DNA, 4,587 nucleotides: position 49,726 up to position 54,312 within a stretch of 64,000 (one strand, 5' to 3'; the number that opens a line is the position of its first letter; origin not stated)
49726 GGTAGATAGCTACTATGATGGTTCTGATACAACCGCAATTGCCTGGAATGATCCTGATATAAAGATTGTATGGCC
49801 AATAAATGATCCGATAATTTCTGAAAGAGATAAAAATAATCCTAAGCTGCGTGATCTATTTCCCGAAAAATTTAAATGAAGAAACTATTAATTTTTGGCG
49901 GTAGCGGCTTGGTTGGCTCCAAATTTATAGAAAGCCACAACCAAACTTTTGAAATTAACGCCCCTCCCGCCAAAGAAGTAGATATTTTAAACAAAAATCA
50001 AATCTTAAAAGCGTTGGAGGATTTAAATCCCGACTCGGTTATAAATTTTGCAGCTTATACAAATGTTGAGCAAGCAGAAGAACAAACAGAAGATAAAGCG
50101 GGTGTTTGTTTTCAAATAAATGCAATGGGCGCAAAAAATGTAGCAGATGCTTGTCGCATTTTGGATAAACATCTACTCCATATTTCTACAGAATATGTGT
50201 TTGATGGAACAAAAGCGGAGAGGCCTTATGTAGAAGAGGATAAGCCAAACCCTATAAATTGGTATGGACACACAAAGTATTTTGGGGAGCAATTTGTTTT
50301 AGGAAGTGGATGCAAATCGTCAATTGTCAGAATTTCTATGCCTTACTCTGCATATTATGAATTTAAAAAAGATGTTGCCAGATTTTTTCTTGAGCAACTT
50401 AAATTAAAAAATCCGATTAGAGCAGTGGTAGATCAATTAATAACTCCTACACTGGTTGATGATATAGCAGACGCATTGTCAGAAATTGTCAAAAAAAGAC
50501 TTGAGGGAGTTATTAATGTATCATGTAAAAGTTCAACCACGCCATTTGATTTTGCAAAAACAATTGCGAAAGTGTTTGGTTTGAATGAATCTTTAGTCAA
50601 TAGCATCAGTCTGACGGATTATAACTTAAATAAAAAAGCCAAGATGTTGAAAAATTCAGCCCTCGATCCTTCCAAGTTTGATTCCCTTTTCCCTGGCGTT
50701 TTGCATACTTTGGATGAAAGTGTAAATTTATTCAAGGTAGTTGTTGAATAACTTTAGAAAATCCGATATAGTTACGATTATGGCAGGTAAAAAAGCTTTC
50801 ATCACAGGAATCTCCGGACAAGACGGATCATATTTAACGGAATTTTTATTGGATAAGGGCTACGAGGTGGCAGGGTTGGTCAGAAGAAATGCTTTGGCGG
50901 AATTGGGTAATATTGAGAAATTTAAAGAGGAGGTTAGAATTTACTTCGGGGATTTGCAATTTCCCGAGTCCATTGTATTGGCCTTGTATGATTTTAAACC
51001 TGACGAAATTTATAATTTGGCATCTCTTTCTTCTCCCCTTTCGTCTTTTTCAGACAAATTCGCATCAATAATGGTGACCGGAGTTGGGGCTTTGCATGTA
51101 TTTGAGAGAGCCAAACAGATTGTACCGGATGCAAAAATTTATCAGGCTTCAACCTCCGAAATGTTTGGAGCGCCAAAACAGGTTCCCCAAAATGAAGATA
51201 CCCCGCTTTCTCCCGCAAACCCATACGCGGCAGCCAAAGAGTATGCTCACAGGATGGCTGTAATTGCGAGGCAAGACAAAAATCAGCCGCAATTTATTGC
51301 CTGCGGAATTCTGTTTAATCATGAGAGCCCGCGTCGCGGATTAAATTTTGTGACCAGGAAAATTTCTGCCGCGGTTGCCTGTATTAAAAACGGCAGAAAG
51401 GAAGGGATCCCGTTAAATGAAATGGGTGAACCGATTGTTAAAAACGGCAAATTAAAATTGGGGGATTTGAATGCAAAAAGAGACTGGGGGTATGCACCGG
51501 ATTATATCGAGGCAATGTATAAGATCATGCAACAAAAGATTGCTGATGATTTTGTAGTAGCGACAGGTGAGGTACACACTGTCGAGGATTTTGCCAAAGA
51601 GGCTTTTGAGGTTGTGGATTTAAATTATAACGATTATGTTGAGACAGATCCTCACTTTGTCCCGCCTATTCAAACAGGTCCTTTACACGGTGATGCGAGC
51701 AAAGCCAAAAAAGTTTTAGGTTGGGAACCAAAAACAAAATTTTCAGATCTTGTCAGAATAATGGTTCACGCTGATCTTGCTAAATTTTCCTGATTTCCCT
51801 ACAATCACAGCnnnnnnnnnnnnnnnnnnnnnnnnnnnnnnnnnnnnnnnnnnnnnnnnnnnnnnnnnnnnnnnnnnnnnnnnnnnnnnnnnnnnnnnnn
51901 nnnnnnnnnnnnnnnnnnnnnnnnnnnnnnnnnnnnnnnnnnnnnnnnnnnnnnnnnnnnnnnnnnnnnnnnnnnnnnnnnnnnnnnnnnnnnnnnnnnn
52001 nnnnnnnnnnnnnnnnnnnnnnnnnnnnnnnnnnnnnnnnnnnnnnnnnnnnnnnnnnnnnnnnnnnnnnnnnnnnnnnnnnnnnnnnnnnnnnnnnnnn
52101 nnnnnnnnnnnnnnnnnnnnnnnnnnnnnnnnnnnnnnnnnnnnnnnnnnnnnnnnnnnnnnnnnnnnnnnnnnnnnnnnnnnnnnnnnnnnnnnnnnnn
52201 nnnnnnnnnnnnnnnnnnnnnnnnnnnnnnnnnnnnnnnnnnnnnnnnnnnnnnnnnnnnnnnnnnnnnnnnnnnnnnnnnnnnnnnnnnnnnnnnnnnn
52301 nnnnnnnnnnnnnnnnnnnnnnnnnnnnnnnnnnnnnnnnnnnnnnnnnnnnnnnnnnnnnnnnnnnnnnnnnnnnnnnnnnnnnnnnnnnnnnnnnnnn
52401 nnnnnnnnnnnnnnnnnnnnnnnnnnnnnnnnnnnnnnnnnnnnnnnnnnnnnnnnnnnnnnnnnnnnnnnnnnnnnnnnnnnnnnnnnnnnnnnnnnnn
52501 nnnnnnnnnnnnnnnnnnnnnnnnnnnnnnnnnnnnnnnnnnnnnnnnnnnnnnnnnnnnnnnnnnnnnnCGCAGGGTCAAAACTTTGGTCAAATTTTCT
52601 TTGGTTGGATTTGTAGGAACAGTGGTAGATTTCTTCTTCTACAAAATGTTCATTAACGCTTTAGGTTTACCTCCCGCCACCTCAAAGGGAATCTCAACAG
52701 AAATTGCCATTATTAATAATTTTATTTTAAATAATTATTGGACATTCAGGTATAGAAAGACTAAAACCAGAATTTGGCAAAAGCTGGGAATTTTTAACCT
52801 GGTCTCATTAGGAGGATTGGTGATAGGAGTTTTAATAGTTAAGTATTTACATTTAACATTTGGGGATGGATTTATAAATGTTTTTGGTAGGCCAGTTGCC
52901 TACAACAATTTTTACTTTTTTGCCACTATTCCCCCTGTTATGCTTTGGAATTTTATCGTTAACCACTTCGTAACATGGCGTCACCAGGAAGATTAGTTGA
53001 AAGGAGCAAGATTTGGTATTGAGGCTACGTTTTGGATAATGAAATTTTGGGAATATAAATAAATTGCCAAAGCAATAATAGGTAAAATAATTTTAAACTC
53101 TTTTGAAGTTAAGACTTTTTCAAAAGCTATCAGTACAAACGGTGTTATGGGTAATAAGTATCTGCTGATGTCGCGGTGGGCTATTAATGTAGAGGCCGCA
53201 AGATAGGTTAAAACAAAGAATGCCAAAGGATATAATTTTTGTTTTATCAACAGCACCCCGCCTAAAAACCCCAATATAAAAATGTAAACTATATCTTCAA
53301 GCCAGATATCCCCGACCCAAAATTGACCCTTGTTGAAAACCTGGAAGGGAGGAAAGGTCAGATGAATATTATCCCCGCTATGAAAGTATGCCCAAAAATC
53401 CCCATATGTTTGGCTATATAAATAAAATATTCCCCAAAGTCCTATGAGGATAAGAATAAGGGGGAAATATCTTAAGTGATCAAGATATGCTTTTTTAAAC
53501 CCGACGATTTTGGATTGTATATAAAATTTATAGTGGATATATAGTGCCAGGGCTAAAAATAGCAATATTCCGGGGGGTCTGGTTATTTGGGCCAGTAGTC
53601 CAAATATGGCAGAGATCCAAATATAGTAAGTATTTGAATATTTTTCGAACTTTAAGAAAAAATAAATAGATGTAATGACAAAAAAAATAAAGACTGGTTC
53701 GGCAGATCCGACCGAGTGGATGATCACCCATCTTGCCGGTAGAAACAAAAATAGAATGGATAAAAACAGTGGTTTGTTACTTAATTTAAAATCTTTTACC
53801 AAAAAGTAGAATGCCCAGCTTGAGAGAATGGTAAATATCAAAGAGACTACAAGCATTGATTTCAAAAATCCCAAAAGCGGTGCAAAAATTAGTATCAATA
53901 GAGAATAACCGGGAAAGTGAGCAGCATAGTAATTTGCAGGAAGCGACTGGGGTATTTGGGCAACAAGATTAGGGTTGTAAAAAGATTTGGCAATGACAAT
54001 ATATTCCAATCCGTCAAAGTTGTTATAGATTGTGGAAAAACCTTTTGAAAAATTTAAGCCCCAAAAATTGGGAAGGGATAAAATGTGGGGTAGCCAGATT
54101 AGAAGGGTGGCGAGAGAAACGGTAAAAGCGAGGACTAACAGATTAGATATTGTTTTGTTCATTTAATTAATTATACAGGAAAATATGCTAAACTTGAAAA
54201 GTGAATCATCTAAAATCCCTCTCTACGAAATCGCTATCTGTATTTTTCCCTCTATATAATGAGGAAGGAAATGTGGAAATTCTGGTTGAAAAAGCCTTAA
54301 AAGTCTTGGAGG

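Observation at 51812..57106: Gtr-like three-component glycosylation module compacted by two different domain fusions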

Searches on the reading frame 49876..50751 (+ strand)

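Call 17: search_protein_families(library=pfam, proteins=[window:49876-50751:+], max_evalue=0.001)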
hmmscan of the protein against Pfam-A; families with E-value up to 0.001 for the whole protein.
window:49876-50751:+ (291 aa): 6 families
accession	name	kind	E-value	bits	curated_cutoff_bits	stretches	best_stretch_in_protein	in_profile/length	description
PF04321.23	RmlD_sub_bind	-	1.6e-62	211.6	27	1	3-283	2-278/287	RmlD substrate binding domain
PF01370.27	Epimerase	-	6e-19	68.8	20.9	1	5-207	2-227/240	NAD dependent epimerase/dehydratase family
PF16363.11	GDP_Man_Dehyd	-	3.5e-13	50.2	27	1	34-141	58-164/332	GDP-mannose 4,6 dehydratase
PF01073.25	3Beta_HSD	-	1.7e-06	27.7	22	1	23-144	40-160/280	3-beta hydroxysteroid dehydrogenase/isomerase family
PF02719.21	Polysacc_synt_2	-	2.1e-06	27.6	20.2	1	35-142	61-150/293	Polysaccharide biosynthesis protein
PF07993.18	NAD_binding_4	-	1.9e-05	24.4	20.1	1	53-155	90-206/258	Male sterility protein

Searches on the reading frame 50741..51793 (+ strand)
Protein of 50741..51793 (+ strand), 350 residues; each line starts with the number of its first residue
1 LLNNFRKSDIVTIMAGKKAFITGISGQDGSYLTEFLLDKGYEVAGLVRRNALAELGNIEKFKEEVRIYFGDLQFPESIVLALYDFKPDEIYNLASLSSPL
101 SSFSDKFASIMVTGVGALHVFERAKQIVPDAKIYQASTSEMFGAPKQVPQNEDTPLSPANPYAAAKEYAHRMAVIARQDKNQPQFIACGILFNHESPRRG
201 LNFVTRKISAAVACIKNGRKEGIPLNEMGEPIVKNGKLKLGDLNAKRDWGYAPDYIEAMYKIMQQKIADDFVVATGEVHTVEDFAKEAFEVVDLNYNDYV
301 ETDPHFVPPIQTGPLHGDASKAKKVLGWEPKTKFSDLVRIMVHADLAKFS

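Call 4: search_protein_families(library=pfam, proteins=[window:50741-51793:+], max_evalue=0.01)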
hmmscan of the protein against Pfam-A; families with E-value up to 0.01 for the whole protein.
window:50741-51793:+ (350 aa): 3 families
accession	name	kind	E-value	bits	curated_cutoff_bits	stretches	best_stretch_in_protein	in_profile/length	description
PF16363.11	GDP_Man_Dehyd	-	1.1e-91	308.2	27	1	20-341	1-332/332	GDP-mannose 4,6 dehydratase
PF01370.27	Epimerase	-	1.2e-47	162.8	20.9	1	20-273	2-239/240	NAD dependent epimerase/dehydratase family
PF04321.23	RmlD_sub_bind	-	2e-05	24.2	27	1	19-168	3-131/287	RmlD substrate binding domain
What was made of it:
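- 50741..51793 (+): GDP-mannose 4,6-dehydratase-like gene, immediately upstream of the DPMS-like gene. PF16363, E 1e-91, full length (call 4).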

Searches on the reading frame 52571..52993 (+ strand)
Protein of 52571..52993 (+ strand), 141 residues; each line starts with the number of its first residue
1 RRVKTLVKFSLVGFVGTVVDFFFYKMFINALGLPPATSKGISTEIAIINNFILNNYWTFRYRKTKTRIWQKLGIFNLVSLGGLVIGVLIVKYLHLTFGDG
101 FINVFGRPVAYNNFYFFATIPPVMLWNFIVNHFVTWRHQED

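Call 60: search_solved_structures(query=window:52571-52993:+, max_evalue=1, show_alignments=2)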
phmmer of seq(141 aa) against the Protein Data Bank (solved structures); distinct sequences matched with E-value up to 1: 2.
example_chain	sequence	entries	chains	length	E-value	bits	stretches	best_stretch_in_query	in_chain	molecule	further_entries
5mlz_A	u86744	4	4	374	6.1e-08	36.5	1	4-100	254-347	Dolichol monophosphate mannose synthase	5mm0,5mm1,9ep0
3bwq_A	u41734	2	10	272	0.62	13.7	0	77-132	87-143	Capsid protein VP1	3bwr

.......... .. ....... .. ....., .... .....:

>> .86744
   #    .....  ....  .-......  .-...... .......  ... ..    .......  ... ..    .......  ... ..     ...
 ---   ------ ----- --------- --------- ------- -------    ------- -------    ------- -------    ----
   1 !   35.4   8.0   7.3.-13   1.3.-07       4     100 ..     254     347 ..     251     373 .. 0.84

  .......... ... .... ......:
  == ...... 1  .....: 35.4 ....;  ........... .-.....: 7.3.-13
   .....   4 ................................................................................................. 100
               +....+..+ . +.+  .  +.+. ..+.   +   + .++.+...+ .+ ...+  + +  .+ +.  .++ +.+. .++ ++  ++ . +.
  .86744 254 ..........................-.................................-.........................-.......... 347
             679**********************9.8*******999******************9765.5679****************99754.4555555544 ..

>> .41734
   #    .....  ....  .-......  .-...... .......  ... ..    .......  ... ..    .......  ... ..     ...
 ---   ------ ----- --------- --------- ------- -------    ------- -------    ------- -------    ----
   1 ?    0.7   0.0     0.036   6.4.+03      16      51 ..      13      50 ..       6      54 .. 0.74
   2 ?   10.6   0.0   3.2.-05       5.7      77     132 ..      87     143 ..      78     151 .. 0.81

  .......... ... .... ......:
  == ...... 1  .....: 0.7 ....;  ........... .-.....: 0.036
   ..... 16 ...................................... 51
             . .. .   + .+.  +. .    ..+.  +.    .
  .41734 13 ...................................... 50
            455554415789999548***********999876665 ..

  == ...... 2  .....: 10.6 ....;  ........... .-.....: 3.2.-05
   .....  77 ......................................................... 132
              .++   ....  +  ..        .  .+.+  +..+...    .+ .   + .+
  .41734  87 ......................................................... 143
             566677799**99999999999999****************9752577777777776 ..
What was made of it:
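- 52574..52987 (+): GtrA/DPMS-type four-helix membrane domain (residues 255-392) of the same protein. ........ is at nt 52730-52753. Helices 1-3 align to PfDPMS chain residues 254-347, E 6e-8 (call 60).
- On Type-III DPMS (PfDPMS-like): The last helix carrying Phe338 and Arg341 was not aligned (call 60).
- Tried and rejected: Aligning the last membrane helix of the 394-aa protein to PfDPMS, to check Phe338 and Arg341: phmmer stops at chain residue 347 (call 60).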

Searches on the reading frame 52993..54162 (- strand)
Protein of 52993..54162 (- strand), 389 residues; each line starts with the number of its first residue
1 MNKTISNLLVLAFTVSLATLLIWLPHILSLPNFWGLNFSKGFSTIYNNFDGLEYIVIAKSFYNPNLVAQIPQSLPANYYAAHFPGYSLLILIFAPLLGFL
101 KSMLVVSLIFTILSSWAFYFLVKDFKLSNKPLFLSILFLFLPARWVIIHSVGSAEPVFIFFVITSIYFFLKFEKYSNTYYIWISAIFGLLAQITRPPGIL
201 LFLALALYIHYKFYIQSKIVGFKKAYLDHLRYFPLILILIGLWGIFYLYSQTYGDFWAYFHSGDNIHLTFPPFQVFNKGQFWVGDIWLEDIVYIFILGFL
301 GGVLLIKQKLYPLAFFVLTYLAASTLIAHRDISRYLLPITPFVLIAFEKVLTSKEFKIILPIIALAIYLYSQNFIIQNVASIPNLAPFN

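Call 4: search_protein_families(library=pfam, proteins=[window:52993-54162:-], max_evalue=0.01)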
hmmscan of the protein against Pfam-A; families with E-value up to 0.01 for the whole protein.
window:52993-54162:- (389 aa): 1 family
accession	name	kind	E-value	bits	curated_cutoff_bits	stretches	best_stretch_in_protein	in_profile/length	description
PF13231.12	PMT_2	-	0.0079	16.9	26.1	1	84-211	4-131/160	Dolichyl-phosphate-mannose-protein mannosyltransferase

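Call 5: search_protein_families(library=ncbifam, proteins=[window:52993-54162:-], max_evalue=0.01)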
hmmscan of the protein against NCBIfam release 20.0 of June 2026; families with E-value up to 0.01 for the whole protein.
window:52993-54162:- (389 aa): 0 families

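Call 44: find_homologous_proteins(query=window:52993-54162:-)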
Query window:52993-54162:- (389 aa): 1621 proteins with E <= 0.001 among 8000 candidates; the best 120 are listed.
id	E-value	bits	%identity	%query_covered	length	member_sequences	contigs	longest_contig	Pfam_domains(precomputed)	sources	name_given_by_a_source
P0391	1.3e-226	771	92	100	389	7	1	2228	-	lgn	-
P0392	1.1e-190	652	75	100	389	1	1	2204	-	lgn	-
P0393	2.9e-189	648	74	100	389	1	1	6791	-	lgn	-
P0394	3.8e-189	647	74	100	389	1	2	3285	-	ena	-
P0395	4.9e-188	644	74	100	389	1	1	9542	-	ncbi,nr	ncbi:hypothetical protein M1437_02065 [Patescibacteria group bacterium]|nr:hypothetical protein [Pat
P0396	1.1e-187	643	76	100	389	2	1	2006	-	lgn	-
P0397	1.3e-187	642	73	100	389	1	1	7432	-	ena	-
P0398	2.4e-187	642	75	100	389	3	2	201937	-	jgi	-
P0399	2.9e-187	641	73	100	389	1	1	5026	-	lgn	-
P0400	3.0e-187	641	75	100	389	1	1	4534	-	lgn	-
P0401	3.1e-187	641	74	100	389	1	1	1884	-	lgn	-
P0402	9.2e-187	640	72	100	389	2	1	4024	-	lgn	-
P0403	1.4e-186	639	74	100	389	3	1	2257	-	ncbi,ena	-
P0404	2.8e-186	638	75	100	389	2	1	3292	-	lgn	-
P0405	6.6e-186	637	73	100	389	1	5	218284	-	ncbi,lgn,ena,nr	ncbi:MAG: hypothetical protein M1142_02935 [Patescibacteria group bacterium]|nr:hypothetical protein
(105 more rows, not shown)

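Call 55: predict_structure(alignment_id=A3)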
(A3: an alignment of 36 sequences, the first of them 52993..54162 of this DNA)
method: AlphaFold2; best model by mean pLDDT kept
length: 389 residues; sequences in the alignment: 36
mean_pLDDT: 81.7   pTM: 0.86
mean pLDDT of the five models: 81.7, 72.6, 72.3, 71.0, 70.4
residues with pLDDT >= 90: 159; 70-90: 141; 50-70: 65; < 50: 24
segments of 3 or more residues with pLDDT < 50: 143-150, 277-289
pLDDT, mean of each block of 10 residues (from residue 1): 90 90 87 87 72 77 71 61 79 88 87 95 96 90 48 81 98 96 98 87 97 93 91 96 86 71 53 50 44 76 96 96 73 75 93 91 85 74 68
secondary structure, 60 per line:
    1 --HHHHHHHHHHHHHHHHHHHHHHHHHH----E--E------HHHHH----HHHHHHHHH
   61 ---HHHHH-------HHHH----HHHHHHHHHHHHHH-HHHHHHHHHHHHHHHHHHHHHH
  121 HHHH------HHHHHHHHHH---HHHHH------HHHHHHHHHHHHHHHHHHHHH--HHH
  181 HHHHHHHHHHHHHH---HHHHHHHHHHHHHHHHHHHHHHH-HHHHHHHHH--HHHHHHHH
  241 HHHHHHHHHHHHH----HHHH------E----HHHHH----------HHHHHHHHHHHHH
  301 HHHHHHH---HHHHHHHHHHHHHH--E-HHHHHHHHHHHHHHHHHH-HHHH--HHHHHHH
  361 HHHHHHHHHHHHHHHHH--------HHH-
elements in order: H3-28 H43-47 H52-60 H64-68 H76-79 H84-97 H99-124 H131-140 H144-148 H155-175 H178-194 H198-220 H222-230 H233-253 H258-261 H273-277 H288-307 H311-324 H329-346 H348-351 H354-377

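Call 57: fold_search(model_id=the predicted structure, library=pdb)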
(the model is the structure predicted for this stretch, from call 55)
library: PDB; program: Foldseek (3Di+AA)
matches with E <= 10: 268; with E <= 0.001: 8
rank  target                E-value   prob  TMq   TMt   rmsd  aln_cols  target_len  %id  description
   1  6gxc_A                1.4e-04  1.00  0.57  0.35   8.4       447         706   15  Bacterial oligosaccharyltransferase PglB in complex with an inhibitory peptide and a reactive lipid-linked oligosaccha (released 2018-11-14)
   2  7oci_F                1.5e-04  1.00  0.51  0.34  13.0       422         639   15  Cryo-EM structure of yeast Ost6p containing oligosaccharyltransferase complex (released 2022-02-16)
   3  3rce_A                2.0e-04  1.00  0.54  0.34   9.6       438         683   17  Bacterial oligosaccharyltransferase PglB (released 2011-06-15)
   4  5ogl_A                2.2e-04  1.00  0.58  0.35   8.3       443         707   15  Structure of bacterial oligosaccharyltransferase PglB in complex with an acceptor peptide and an lipid-linked oligosac (released 2017-10-25)
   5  8age_A                4.5e-04  1.00  0.50  0.33  12.4       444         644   15  Structure of yeast oligosaccharylransferase complex with acceptor peptide bound (released 2022-12-07)
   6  6ftg_5                4.5e-04  1.00  0.51  0.34  14.1       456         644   13  Subtomogram average of OST-containing ribosome-translocon complexes from canine rough microsomal membranes (released 2018-03-21)
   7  6ezn_F                9.5e-04  1.00  0.44  0.29  14.2       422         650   14  Cryo-EM structure of the yeast oligosaccharyltransferase (OST) complex (released 2018-01-17)
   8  8agb_A                9.9e-04  1.00  0.50  0.33  11.7       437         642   15  Structure of yeast oligosaccharylransferase complex with lipid-linked oligosaccharide bound (released 2022-12-07)
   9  6s7o_A                1.1e-03  1.00  0.50  0.33  10.0       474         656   13  Cryo-EM structure of human oligosaccharyltransferase complex OST-A (released 2019-12-18)
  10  8b6l_I                1.4e-03  1.00  0.43  0.26  14.3       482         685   13  Subtomogram average of the human Sec61-TRAP-OSTA-translocon (released 2022-12-07)
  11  8pn9_A                1.9e-03  1.00  0.52  0.34  12.2       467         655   12  Structure of human oligosaccharyltransferase OST-A complex bound to NGI-1 (released 2024-05-08)
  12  9i5k_A                2.4e-03  1.00  0.53  0.43   8.6       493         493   13  Structure of the Chaetomium thermophilum Pmt4 homodimer (C2 symmetry) (released 2025-12-24)
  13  6s7t_A                2.4e-03  1.00  0.44  0.27  14.6       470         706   14  Cryo-EM structure of human oligosaccharyltransferase complex OST-B (released 2019-12-18)
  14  6c26_A                3.0e-03  1.00  0.41  0.26  15.8       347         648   15  The Cryo-EM structure of a eukaryotic oligosaccharyl transferase complex (released 2018-01-31)
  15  8agc_A                5.1e-03  1.00  0.44  0.27  15.2       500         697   12  Structure of yeast oligosaccharylransferase complex with lipid-linked oligosaccharide and non-acceptor peptide bound (released 2022-12-07)
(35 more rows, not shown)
